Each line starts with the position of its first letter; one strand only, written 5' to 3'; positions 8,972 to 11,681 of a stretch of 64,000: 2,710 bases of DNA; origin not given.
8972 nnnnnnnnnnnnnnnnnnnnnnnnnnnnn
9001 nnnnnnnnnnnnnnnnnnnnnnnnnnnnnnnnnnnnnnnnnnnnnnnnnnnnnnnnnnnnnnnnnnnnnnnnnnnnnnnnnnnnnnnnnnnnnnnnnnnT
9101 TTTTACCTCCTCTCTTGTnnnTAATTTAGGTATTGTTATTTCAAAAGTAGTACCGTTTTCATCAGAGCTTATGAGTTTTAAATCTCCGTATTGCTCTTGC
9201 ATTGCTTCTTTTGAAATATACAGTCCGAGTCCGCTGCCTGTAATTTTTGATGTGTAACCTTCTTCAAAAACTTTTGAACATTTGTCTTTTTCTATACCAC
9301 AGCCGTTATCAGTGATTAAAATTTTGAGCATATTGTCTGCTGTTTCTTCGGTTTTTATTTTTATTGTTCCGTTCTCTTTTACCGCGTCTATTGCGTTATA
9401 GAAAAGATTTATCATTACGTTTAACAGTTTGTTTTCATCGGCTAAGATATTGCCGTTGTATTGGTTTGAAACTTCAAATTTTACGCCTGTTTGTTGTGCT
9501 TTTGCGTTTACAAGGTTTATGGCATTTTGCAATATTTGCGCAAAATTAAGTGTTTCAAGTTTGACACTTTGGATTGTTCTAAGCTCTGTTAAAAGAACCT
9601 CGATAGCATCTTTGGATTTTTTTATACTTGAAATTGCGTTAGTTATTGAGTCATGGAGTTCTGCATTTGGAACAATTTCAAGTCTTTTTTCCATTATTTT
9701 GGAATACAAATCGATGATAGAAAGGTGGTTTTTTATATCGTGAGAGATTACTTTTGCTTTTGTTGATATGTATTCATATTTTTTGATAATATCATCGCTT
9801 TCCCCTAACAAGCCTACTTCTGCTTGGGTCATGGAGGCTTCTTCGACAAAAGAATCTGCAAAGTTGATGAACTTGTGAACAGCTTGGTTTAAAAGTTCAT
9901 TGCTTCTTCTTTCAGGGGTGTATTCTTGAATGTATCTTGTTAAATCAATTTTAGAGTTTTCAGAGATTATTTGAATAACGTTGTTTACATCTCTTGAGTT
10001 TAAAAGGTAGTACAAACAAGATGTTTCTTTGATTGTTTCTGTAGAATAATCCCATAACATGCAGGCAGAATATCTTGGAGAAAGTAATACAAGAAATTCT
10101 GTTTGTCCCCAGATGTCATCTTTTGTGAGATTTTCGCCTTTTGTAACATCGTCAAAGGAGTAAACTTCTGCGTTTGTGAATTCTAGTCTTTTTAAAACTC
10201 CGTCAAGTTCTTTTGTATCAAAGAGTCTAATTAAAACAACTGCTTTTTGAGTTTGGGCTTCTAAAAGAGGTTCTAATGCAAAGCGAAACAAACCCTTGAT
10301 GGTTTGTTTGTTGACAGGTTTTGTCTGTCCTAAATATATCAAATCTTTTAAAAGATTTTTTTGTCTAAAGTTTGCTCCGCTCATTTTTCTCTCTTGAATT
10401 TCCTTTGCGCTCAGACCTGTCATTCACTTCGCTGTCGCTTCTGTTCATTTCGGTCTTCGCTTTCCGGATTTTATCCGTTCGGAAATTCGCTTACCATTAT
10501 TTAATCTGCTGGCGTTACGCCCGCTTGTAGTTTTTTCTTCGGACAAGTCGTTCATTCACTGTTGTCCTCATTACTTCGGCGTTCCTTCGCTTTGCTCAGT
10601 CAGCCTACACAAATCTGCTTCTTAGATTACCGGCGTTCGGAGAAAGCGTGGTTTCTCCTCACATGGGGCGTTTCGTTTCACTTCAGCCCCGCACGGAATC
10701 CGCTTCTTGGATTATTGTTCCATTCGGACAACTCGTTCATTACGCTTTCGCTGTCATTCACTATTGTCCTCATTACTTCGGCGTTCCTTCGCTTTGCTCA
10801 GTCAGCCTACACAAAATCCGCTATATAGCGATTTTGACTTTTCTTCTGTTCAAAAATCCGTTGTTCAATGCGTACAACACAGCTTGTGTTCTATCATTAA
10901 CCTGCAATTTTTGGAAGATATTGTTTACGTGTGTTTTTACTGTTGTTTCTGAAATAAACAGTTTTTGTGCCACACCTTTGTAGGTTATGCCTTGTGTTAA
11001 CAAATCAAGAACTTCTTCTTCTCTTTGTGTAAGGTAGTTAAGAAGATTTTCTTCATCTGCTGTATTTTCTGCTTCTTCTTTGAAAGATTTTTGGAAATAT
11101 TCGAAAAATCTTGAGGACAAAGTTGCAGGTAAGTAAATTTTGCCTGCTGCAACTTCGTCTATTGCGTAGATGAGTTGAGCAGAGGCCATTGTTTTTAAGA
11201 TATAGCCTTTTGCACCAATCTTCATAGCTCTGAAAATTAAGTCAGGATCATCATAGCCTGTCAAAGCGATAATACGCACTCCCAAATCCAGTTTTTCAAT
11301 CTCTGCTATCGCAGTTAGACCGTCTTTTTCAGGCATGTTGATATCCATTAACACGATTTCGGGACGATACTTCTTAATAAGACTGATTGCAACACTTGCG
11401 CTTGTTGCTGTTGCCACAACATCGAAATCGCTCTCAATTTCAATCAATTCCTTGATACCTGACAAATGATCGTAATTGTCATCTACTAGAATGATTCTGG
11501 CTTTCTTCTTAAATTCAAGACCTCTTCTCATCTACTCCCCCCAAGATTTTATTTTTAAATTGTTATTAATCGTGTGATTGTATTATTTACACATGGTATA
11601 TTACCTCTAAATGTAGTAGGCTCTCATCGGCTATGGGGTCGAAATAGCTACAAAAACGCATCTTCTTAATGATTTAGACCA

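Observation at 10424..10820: About 400 nt of GC-rich repeat mosaic inserted between a response regulator and its histidine kinase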

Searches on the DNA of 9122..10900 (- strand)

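Call 12: search_rna_families(source=window, start=10300, end=10900, threshold=evalue, max_evalue=10, show_alignments=3)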
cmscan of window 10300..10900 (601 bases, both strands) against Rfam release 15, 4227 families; matches with E-value up to 10: 2.
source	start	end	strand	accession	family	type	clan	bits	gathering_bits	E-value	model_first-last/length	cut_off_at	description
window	10317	10361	+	RF02438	SpF51_sRNA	Gene; sRNA;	-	20.4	50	0.36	1-45/45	no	Streptococcus sRNA SpF51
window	10477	10544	-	RF00571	SNORD65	Gene; snRNA; snoRNA; CD-box;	CL00057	13.6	41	3.9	1-73/73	no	Small nucleolar RNA SNORD65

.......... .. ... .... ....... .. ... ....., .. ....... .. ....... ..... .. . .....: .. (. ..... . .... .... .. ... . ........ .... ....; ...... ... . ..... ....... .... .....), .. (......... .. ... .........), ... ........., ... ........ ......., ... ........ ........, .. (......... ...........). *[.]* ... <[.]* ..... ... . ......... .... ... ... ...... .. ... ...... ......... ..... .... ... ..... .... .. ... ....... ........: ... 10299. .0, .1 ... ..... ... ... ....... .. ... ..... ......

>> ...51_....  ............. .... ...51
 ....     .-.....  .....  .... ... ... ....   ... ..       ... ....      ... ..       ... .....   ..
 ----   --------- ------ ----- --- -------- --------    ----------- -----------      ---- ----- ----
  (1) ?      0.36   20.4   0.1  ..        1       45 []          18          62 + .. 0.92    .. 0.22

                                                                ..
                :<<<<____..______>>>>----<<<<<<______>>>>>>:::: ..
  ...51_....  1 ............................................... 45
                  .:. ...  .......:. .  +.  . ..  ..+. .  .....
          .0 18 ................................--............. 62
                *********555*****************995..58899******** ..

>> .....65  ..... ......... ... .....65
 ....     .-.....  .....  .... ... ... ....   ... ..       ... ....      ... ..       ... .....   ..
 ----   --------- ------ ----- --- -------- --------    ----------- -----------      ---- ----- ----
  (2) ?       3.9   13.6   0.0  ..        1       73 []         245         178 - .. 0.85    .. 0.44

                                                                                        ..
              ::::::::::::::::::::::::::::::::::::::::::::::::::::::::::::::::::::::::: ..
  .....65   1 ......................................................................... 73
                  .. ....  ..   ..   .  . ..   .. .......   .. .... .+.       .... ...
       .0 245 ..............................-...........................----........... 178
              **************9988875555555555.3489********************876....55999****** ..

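Call 66: search_rna_families(source=L019, start=5000, end=5420, threshold=evalue, max_evalue=10)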
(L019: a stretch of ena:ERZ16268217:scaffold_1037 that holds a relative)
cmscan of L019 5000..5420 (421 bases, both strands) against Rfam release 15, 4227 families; matches with E-value up to 10: 4.
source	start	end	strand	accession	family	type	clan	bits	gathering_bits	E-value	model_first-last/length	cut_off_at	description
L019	5162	5204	+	RF01710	Lacto-usp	Gene; sRNA;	-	16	50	8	1-90/90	no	Lacto-usp RNA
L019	5024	5126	+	RF02956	DUF2693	Gene; sRNA;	-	15.3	81.3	1.2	1-165/165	no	DUF2693 RNA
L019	5357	5420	-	RF01461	rli24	Gene; sRNA;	-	14.9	100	3.4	95-158/158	5'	Listeria sRNA rli22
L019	5041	5089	+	RF01067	ATPC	Gene;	-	13.6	45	6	1-92/92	no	ATPC RNA motif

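Call 70: build_rna_model(alignment_id=A4, structure=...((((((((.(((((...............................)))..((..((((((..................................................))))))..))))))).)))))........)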
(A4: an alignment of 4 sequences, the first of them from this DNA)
Model R1 built from alignment A4 (4 sequences, 142 columns); structure: as given.
model positions 88; base pairs 21; branch points 1; effective number of sequences 1.25; information 0.647 bits per position. Calibrated on 0.2 Mb of random sequence (short: E-values are rough).
structure used (alignment columns):
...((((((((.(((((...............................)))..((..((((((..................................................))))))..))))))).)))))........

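Call 71: search_with_rna_model(model_id=R1, sources=[window, L004, L006, L003, L011, L013, L014, L016, L017, L019, L021, L022, L025, L026, L028, L030, L031, L032, L033, L034, L035], max_evalue=10, make_alignment=true)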
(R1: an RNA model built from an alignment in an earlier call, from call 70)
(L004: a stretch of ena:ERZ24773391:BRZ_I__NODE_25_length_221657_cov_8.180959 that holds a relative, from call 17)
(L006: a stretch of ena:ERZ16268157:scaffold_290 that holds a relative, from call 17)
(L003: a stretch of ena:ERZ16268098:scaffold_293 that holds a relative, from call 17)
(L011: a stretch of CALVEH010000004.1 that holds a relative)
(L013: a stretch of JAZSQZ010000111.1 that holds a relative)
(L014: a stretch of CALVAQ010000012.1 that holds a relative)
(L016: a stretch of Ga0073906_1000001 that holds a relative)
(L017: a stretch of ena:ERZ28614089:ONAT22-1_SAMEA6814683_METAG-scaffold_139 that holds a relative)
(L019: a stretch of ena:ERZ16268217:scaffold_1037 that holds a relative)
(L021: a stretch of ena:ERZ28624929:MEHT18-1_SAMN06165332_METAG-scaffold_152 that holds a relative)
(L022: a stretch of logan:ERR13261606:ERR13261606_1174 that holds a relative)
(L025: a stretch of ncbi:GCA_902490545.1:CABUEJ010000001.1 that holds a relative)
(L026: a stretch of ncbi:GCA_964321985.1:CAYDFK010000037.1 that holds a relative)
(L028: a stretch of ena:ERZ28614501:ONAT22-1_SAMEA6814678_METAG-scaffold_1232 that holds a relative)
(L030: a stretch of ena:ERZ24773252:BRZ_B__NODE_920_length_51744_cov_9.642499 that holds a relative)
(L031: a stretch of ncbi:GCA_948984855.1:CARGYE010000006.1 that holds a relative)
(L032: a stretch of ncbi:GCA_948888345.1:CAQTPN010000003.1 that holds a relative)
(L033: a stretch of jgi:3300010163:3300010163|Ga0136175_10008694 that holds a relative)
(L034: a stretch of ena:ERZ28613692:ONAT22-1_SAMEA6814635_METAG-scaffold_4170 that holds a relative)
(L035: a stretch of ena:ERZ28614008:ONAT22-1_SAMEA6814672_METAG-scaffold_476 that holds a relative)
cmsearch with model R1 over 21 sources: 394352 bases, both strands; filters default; matches with E-value up to 10: 16.
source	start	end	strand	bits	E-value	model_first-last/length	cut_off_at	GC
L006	6913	7000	+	102.4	1.8e-25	1-88/88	no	0.55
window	10617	10704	-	102.1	2.1e-25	1-88/88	no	0.56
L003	6828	6915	+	102.1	2.1e-25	1-88/88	no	0.56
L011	1941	2028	-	102.1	2.1e-25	1-88/88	no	0.56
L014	6781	6878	+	93.4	5.5e-23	1-88/88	no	0.58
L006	6710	6794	+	91.1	2.4e-22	1-88/88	no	0.55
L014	6976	7106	+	90.1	4.7e-22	1-88/88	no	0.43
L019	5107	5247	+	84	2.3e-20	1-88/88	no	0.44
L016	3479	3565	-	59.9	1.2e-13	1-88/88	no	0.49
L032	10156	10242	+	54.3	4.6e-12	1-88/88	no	0.53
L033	7898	7975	+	40.3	3.6e-08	1-88/88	no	0.51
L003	6710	6827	+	21.6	0.006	1-88/88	no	0.46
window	10705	10822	-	21.4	0.0067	1-88/88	no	0.45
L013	4414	4510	-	17.6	0.074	1-88/88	no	0.45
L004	6710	6872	+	13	1.4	1-88/88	no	0.45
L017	17342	17467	-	13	1.5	1-88/88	no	0.48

Alignment A5: 16 matches aligned to the model, 214 columns, each read 5' to 3' on its own strand. Consensus structure (alignment columns), stored with it:
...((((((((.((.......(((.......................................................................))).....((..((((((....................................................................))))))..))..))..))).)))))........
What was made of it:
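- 10703..10820 (-): Repeat unit A' (118 nt): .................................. It starts one base after the RR stop codon. Matched by model R1 at E 0.0067 (call 71).
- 10618..10702 (-): Repeat unit B (85 nt), a three-way junction: closing stem P1 (GGATT/AATCT, then CCG/CGG), hairpin P2, a GUGA...GAAC internal loop, and hairpin P3. R1 score 102 bits (call 71).
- The family is low-copy in the DNA available: five loci in about 394 kb of partly redundant sequence (call 71).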

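Call 75: search_dna_similar(query=window:10385-10820:-, collection=phages, mode=distant, max_evalue=0.01, max_rows=10)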
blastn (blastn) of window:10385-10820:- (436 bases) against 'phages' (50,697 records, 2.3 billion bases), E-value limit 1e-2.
No match.

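Call 76: search_dna_similar(query=window:10385-10820:-, collection=plasmids, mode=distant, max_evalue=0.01, max_rows=10)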
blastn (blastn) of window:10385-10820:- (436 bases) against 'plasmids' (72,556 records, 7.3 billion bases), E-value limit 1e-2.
No match.
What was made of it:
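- On MITE: No phage or plasmid similarity (calls 75, 76).
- Tried and rejected: No similarity (calls 75, 76).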

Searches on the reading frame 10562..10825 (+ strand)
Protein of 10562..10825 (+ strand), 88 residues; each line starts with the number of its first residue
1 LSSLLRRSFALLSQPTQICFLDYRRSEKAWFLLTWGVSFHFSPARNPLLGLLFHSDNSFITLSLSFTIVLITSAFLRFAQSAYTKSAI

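Call 32: find_homologous_proteins(query=window:10562-10825:+, max_evalue=1)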
Query window:10562-10825:+: 2 candidates shared short words with the query, none scored E <= 1.
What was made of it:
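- The antisense ORF found no homologue among 5.8 billion proteins (call 32).
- Tried and rejected: No hit (call 32); one protein search was spent on this.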

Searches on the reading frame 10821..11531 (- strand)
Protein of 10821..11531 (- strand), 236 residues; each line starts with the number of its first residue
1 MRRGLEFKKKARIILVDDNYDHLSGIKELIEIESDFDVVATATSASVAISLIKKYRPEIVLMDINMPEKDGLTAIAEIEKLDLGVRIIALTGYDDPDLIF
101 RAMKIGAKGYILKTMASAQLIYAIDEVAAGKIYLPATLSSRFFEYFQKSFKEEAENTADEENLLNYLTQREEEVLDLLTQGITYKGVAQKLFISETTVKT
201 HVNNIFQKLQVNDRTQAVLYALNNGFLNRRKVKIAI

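Call 17: find_encoding_contigs(protein=window:10821-11531:-, flank=6000, max_places=10)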
Protein window:10821-11531:- (236 aa): 21 contigs read that carry it; 10 places shown.
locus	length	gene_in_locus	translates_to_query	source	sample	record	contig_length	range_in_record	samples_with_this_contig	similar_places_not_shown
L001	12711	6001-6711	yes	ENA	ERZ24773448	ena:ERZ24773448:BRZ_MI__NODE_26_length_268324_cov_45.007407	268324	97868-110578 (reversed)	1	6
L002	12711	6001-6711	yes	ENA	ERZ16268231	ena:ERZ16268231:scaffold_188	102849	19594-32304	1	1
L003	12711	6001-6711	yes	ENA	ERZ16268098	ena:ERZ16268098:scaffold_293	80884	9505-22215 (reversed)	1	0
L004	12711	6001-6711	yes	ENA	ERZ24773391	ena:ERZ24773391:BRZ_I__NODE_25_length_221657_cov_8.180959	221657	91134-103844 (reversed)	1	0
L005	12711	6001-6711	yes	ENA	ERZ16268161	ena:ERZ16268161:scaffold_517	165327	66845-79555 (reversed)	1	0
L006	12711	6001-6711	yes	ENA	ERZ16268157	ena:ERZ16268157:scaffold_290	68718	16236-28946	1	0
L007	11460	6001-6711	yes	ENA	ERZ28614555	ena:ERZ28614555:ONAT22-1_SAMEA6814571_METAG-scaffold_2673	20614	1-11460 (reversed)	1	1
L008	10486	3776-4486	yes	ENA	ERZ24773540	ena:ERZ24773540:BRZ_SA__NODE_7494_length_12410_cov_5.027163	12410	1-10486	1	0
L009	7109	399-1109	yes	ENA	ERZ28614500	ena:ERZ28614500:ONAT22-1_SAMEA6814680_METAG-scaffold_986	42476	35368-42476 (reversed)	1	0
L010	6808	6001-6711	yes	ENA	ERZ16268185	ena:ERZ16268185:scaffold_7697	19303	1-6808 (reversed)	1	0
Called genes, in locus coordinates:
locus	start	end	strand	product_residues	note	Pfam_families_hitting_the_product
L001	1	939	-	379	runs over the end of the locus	PF00072:Response_reg, PF08668:HDOD (weak), PF13487:HD_5, PF01966:HD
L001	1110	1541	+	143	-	PF03479:PCC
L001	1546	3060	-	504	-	-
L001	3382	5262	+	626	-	PF01545:Cation_efflux, PF16916:ZT_dimer, PF00571:CBS, PF03471:CorC_HlyC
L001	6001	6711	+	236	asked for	PF00072:Response_reg, PF00196:GerE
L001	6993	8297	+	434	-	PF02518:HATPase_c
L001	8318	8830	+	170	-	-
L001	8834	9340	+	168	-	PF00460:Flg_bb_rod (weak), PF06429:Flg_bbr_C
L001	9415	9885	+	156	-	PF02049:FliE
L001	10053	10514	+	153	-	PF05198:IF3_N, PF00707:IF3_C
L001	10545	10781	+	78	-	PF13443:HTH_26 (weak), PF01381:HTH_3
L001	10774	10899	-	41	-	-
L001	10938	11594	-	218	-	PF02811:PHP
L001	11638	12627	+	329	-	-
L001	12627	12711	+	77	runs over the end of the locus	-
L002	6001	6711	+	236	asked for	PF00072:Response_reg, PF00196:GerE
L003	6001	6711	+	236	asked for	PF00072:Response_reg, PF00196:GerE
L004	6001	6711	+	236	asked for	PF00072:Response_reg, PF00196:GerE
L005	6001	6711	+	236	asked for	PF00072:Response_reg, PF00196:GerE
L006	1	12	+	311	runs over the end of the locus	PF01040:UbiA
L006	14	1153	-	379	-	PF00072:Response_reg, PF08668:HDOD (weak), PF13487:HD_5, PF01966:HD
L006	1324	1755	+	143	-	PF03479:PCC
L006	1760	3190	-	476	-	-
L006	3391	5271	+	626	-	PF01545:Cation_efflux, PF16916:ZT_dimer, PF00571:CBS, PF03471:CorC_HlyC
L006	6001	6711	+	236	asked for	PF00072:Response_reg, PF00196:GerE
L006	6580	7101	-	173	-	-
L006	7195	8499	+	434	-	PF02518:HATPase_c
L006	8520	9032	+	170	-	-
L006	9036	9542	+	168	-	PF00460:Flg_bb_rod (weak), PF06429:Flg_bbr_C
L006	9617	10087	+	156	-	PF02049:FliE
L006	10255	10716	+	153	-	PF05198:IF3_N, PF00707:IF3_C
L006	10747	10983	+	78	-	PF13443:HTH_26 (weak), PF01381:HTH_3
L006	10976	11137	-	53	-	PF07878:RHH_5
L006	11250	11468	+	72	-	-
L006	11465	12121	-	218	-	PF02811:PHP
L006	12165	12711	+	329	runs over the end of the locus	-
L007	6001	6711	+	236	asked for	PF00072:Response_reg, PF00196:GerE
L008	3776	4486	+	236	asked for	PF00072:Response_reg, PF00196:GerE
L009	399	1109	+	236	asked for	PF00072:Response_reg, PF00196:GerE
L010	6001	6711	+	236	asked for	PF00072:Response_reg, PF00196:GerE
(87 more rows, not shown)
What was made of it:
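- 10821..11531 (-): Response regulator gene (Response_reg + GerE/LuxR-type HTH). The stop codon TAG is at 10823-10821. Pfam families for the identical protein in call 17.
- Ten strains with an identical RR protein have RR-HK gaps of 196, 281, 384, 397-399 and 483 nt (call 17). One such ORF was called as a gene in strain L006 (call 17).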
